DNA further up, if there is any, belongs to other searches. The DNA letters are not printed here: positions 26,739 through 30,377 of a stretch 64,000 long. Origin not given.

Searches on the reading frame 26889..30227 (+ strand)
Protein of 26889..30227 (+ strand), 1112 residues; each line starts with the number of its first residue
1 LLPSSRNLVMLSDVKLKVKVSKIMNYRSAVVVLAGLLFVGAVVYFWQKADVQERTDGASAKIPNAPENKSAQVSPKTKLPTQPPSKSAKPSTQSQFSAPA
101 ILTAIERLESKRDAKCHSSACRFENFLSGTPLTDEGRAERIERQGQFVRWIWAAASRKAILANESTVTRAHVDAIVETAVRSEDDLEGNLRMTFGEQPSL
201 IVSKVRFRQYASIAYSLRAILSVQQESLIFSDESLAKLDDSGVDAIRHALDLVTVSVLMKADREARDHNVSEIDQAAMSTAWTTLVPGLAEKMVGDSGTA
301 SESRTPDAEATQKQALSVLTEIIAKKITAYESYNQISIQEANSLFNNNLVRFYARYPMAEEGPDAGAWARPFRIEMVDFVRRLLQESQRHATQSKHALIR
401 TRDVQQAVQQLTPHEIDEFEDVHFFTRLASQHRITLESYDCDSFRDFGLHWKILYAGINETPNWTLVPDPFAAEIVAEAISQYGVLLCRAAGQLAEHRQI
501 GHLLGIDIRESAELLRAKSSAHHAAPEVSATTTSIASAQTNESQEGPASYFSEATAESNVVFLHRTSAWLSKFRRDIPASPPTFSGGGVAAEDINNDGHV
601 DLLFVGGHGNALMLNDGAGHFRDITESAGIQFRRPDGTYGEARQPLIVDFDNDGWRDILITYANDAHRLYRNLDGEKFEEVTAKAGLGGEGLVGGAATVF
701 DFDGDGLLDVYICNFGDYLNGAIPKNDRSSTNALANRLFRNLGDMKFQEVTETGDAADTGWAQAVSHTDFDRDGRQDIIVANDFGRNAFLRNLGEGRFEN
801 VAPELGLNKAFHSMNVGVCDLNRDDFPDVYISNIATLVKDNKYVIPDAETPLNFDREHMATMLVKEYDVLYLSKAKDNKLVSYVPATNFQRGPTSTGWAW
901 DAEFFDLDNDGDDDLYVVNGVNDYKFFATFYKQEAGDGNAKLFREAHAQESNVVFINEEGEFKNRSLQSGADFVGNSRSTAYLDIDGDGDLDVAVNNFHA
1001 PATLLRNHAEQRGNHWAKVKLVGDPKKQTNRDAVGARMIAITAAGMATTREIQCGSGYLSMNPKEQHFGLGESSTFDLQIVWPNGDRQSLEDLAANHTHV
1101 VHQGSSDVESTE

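Call 11: search_protein_families(library=pfam, proteins=[window:26889-30227:+])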
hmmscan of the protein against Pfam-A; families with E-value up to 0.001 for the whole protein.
window:26889-30227:+ (1112 aa): 3 families
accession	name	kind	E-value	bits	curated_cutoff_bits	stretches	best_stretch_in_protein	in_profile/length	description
PF13517.12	FG-GAP_3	-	7.9e-42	142.1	26.9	5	769-831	1-61/61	FG-GAP-like repeat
PF07593.17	UnbV_ASPIC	-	1.9e-15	56.9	23.4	1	1033-1099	1-67/68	ASPIC and UnbV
PF01839.29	FG-GAP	-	3.5e-14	52.7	22.1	0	763-785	3-25/37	FG-GAP repeat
